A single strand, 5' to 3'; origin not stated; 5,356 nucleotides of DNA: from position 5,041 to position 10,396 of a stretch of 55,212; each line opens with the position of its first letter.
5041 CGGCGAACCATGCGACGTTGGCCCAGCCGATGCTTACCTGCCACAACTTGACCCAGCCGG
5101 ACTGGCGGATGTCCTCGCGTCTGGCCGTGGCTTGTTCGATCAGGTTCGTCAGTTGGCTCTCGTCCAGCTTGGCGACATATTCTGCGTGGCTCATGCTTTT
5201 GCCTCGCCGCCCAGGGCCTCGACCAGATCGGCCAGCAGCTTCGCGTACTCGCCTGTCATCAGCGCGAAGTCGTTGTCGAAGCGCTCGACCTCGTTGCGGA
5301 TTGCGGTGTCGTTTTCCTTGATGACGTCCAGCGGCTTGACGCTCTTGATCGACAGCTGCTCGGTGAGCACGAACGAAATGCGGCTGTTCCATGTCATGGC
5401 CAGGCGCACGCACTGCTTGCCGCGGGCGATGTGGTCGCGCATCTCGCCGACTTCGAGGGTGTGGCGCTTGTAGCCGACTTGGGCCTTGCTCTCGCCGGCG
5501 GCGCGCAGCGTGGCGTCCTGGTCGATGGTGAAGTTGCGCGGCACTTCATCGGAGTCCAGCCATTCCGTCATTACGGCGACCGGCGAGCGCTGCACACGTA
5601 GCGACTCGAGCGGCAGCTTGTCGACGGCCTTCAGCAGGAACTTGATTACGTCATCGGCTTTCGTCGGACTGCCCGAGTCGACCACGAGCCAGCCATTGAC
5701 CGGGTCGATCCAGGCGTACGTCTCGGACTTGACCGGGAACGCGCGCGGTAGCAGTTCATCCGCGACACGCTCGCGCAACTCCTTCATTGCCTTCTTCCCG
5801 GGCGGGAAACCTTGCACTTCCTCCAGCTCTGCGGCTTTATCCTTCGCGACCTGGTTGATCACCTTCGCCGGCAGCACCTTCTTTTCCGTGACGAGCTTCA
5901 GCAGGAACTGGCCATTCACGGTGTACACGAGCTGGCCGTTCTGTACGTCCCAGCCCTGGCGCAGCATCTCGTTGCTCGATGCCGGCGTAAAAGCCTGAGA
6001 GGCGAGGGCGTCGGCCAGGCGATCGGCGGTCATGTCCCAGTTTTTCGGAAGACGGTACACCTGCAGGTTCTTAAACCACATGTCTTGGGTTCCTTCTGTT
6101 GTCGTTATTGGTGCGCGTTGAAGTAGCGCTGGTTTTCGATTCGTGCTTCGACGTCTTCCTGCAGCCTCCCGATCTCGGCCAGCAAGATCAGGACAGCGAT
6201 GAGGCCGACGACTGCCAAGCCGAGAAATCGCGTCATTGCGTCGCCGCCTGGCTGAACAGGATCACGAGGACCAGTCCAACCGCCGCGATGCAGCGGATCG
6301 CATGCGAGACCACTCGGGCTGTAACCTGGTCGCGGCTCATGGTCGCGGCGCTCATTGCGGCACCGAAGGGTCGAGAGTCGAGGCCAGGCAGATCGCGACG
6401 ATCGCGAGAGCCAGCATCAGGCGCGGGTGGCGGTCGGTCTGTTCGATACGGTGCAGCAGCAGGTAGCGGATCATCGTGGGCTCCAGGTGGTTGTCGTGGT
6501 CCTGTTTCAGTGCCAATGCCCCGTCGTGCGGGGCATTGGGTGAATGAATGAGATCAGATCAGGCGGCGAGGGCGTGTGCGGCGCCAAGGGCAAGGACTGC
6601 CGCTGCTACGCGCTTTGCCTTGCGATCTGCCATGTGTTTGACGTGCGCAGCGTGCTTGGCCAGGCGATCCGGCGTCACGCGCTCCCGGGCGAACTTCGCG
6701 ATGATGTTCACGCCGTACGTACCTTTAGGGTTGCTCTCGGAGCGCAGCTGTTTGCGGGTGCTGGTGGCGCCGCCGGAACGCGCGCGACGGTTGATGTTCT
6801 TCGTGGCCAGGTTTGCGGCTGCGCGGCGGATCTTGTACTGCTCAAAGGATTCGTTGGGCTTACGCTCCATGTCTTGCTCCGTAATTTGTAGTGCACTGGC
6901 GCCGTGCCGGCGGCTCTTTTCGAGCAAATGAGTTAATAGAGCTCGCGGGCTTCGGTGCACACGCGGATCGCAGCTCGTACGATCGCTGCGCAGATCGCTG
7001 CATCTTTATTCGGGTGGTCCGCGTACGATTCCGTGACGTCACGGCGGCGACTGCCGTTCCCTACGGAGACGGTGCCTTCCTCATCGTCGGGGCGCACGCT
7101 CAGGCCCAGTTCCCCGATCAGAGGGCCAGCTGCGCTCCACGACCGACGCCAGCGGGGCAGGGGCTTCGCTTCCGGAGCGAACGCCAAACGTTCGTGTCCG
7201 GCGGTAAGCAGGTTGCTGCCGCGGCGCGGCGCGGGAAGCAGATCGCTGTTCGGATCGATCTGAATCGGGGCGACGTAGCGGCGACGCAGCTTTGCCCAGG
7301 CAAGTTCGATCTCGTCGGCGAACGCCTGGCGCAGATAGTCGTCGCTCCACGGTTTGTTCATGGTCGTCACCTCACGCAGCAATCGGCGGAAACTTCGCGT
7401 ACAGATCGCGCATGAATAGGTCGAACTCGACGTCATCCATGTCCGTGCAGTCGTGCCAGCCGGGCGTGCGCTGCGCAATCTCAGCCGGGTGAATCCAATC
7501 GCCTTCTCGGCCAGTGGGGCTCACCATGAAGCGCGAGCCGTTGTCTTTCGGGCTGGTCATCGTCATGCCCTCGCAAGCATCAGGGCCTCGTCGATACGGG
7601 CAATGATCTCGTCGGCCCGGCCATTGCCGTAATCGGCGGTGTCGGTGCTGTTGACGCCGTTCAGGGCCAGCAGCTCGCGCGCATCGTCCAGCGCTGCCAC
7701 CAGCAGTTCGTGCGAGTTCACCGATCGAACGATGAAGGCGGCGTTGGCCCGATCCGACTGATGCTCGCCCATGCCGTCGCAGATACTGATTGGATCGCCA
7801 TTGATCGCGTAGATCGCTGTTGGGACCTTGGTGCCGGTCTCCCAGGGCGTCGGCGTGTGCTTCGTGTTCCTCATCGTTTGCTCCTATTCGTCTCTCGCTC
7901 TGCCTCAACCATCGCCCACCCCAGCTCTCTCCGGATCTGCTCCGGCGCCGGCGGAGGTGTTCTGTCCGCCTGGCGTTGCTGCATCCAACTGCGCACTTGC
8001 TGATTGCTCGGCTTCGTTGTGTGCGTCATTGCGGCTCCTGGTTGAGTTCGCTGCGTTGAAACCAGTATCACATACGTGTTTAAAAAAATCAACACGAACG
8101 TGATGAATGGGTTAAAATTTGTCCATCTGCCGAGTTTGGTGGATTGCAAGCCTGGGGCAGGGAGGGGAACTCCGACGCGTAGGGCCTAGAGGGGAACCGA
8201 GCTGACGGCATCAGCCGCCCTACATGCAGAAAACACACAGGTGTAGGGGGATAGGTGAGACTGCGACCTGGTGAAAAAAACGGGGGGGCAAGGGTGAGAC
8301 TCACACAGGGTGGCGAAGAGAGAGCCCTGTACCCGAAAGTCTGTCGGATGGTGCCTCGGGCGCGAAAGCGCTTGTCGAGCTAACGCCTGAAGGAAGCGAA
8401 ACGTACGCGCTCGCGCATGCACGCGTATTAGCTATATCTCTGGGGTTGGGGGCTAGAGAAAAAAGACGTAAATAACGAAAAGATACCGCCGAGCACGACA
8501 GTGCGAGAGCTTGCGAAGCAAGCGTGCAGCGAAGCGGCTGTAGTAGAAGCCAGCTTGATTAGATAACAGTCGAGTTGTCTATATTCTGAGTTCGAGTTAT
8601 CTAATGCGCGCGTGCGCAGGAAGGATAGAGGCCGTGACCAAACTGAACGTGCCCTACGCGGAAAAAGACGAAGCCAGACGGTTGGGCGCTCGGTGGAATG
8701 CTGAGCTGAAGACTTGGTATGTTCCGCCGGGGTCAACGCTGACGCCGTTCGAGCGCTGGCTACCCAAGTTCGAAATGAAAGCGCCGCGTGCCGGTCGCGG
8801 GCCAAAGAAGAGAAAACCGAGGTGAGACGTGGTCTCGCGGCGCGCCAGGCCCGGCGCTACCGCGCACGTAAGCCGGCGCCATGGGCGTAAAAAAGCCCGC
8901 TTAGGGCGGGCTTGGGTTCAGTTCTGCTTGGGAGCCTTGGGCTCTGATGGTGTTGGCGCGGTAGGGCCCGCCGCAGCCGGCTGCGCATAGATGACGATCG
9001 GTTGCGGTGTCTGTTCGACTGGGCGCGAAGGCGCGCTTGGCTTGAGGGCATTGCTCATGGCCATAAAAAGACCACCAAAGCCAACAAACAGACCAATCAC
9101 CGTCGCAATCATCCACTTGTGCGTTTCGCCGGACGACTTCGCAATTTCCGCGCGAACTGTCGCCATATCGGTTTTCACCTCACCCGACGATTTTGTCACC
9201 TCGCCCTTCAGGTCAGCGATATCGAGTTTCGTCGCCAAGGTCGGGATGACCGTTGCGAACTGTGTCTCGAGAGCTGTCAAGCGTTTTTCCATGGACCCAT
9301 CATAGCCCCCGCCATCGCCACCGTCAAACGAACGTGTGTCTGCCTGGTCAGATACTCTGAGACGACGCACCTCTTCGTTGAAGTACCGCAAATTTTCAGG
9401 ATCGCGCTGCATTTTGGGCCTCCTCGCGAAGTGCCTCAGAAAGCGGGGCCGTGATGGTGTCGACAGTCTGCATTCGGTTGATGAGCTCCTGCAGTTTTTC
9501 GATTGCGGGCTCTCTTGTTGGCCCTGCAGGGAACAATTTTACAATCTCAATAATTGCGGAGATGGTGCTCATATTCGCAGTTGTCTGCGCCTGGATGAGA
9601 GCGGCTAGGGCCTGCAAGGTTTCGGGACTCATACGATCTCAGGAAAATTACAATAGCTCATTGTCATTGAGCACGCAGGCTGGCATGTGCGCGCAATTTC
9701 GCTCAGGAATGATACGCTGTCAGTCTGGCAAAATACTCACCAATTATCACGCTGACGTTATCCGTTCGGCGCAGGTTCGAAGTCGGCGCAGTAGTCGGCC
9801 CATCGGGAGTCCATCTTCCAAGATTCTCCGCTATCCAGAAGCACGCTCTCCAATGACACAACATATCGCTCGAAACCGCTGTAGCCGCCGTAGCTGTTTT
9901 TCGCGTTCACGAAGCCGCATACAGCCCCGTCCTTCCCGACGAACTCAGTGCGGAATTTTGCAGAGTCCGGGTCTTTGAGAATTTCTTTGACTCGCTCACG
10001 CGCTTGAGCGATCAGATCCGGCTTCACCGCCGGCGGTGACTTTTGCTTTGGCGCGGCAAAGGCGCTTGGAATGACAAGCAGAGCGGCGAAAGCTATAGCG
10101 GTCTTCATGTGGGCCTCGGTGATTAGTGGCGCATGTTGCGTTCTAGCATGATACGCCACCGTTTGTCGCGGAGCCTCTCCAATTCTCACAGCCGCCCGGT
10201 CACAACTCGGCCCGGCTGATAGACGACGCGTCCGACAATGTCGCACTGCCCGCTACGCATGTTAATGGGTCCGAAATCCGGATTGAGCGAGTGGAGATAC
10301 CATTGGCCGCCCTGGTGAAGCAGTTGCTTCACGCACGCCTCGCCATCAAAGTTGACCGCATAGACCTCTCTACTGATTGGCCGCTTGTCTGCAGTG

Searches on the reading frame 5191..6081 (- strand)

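Call 19: search_protein_families(library=pfam, proteins=[window:5191-6081:-], max_evalue=0.01)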
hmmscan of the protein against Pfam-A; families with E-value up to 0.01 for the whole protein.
window:5191-6081:- (296 aa): 1 family
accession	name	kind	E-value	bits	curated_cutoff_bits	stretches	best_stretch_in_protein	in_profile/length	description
PF04381.17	RdgC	-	2.2e-106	356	25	1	1-293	1-298/298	Putative exonuclease, RdgC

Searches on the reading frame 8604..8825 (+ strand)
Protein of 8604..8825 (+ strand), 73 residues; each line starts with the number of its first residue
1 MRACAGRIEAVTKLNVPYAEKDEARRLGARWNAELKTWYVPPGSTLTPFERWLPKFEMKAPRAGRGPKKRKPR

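Call 19: search_protein_families(library=pfam, proteins=[window:8604-8825:+], max_evalue=0.01)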
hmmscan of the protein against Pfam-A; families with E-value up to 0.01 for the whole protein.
window:8604-8825:+ (73 aa): 1 family
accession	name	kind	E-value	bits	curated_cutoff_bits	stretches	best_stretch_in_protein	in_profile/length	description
PF18974.5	DUF5710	-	9.7e-21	73.7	26.5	1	12-54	2-44/44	Domain of unknown function (DUF5710)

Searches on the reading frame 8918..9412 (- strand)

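Call 19: search_protein_families(library=pfam, proteins=[window:8918-9412:-], max_evalue=0.01)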
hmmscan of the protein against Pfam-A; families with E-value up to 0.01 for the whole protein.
window:8918-9412:- (164 aa): 1 family
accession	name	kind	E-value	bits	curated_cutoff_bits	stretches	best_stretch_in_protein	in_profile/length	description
PF16055.10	DUF4798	-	0.0056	17.1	27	0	37-75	47-88/100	Domain of unknown function (DUF4798)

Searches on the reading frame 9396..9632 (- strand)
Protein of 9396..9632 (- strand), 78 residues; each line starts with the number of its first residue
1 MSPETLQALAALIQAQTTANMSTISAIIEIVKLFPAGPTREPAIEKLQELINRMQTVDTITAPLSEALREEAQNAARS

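Call 55: search_protein_families(library=pfam, proteins=[window:9396-9632:-], max_evalue=1)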
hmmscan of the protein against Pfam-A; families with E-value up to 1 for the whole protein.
window:9396-9632:- (78 aa): 5 families
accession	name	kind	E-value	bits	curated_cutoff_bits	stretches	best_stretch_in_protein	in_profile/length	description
PF12588.13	PSDC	-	0.021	15.4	23.4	1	5-63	3-60/138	Phophatidylserine decarboxylase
PF19693.4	PSMdelta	-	0.055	13.6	25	1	21-32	1-12/22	Phenol-soluble modulin delta protein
PF25773.1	TPR_ANAPC2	-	0.082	13.4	27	1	21-70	18-64/111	ANAPC2-like, TPR repeats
PF22292.1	DUF6965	-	0.093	13.1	25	1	23-54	33-64/66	Domain of unknown function (DUF6965)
PF18371.6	FAD_SOX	-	0.23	12.2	26.5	1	21-74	33-87/104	Flavin adenine dinucleotide (FAD)-dependent sulfhydryl oxidase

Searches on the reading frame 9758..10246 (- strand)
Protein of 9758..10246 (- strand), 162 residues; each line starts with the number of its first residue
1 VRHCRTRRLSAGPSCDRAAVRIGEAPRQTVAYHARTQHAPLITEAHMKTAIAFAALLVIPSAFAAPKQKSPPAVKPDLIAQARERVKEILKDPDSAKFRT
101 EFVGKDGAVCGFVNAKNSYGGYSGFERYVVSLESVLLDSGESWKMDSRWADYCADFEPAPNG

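Call 18: search_protein_families(library=phrogs, proteins=[window:9758-10246:-], max_evalue=0.01)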
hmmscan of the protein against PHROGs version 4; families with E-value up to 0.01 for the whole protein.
window:9758-10246:- (162 aa): 7 families
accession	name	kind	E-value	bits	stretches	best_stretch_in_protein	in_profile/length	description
phrog_16400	-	unknown function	1.2e-24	88.3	1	79-153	199-271/272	-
phrog_2320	-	unknown function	1.5e-23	84.4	1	47-138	17-115/171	-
phrog_38187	-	unknown function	1.7e-11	45.4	1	49-144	40-132/144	-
phrog_35207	-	unknown function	2.6e-11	44.6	1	82-131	23-72/193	-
phrog_36625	-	unknown function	4.4e-11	44.1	1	79-139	25-89/215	-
phrog_21797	-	unknown function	2.6e-05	24.9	1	83-137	23-73/252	-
phrog_35631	-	unknown function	0.0062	17.8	0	113-139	42-68/82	-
